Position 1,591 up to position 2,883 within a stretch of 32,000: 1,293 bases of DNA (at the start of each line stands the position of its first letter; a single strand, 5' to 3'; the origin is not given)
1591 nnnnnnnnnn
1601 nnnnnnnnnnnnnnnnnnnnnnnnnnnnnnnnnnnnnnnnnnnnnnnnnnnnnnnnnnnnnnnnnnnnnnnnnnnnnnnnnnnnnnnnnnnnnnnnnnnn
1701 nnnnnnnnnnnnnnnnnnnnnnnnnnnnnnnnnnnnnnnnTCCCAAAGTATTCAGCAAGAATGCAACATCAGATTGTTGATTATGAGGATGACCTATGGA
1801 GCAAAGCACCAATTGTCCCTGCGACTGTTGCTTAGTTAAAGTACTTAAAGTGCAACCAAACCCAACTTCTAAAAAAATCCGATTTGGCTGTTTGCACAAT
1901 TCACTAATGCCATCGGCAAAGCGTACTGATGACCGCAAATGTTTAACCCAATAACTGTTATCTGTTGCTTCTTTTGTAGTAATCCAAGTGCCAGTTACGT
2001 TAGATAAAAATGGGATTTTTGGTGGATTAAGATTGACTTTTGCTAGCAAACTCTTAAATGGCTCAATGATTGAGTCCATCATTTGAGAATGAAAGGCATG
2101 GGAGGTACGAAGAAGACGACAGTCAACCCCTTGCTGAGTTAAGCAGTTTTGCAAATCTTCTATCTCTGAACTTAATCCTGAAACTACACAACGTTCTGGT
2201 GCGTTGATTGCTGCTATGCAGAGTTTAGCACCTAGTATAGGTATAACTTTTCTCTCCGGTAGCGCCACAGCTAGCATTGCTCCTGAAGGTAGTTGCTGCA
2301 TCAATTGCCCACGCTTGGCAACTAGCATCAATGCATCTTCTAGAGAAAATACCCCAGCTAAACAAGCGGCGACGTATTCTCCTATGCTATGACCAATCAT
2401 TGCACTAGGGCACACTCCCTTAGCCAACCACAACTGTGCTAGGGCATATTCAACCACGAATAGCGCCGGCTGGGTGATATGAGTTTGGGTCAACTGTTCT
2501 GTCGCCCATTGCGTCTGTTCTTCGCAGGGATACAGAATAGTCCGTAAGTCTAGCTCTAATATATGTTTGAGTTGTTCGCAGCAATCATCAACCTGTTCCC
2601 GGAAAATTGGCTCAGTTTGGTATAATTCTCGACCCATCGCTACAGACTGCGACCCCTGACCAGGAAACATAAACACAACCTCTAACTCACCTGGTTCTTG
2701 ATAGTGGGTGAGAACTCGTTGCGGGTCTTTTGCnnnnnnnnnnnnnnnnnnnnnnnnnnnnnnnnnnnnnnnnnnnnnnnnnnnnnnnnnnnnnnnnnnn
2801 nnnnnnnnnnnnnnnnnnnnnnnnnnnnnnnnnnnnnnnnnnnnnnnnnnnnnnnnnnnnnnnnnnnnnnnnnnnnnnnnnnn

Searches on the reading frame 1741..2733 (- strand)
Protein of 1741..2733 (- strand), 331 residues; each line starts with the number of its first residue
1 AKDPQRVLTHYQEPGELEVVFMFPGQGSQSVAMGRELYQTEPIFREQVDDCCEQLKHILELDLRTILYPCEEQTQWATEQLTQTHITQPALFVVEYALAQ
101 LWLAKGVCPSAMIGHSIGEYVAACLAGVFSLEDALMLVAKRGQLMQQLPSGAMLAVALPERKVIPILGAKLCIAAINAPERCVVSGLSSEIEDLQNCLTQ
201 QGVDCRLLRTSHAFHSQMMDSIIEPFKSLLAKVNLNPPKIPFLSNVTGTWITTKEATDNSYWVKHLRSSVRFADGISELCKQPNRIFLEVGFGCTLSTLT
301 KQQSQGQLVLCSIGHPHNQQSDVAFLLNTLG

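Call 39: search_solved_structures(query=window:1741-2733:-, max_evalue=1e-40, show_alignments=0)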
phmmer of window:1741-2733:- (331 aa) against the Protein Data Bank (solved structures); distinct sequences matched with E-value up to 1e-40: 24.
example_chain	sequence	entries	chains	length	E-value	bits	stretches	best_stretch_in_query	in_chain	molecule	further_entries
4qbu_A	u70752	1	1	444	6.9e-80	271.7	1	18-302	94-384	ZmaA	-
8xjy_A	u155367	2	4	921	1.3e-74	254.4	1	17-309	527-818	Polyketide synthase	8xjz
8xju_A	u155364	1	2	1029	1.5e-74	254.2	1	17-309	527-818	Polyketide synthase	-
5yda_A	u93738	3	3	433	5.4e-67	229.4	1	18-330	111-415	PKS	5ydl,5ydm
4mz0_A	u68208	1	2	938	4.7e-65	223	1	18-292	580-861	CurL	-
9iyw_A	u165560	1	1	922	3.4e-57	197.2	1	19-302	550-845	Polyketide synthase,GfsA KSQ-AncAT chimeric protein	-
6iyo_A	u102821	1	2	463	3.7e-57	197.1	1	18-302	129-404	Type I modular polyketide synthase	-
11sz_A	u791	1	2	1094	3.8e-53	183.9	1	15-300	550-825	6-deoxyerythronolide-B synthase, Erythronolide synthase EryA2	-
8in9_A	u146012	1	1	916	1.5e-51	178.6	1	21-302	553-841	Polyketide synthase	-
7vee_A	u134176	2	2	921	1.5e-51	178.6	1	21-302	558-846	Polyketide synthase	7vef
7m7j_B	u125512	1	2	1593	3.9e-48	167.4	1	18-301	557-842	EryAI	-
7m7i_B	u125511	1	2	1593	4.3e-48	167.3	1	18-301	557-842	EryAI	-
7m7f_B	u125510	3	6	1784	6.2e-48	166.8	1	18-301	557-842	EryAI,6-deoxyerythronolide-B synthase EryA3, modules 5 and 6 chimera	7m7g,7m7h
8tjn_B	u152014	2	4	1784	6.2e-48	166.8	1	18-301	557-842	EryAI,6-deoxyerythronolide-B synthase EryA3, modules 5 and 6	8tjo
9pat_A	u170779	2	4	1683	3.1e-45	157.9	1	18-292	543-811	6-deoxyerythronolide-B synthase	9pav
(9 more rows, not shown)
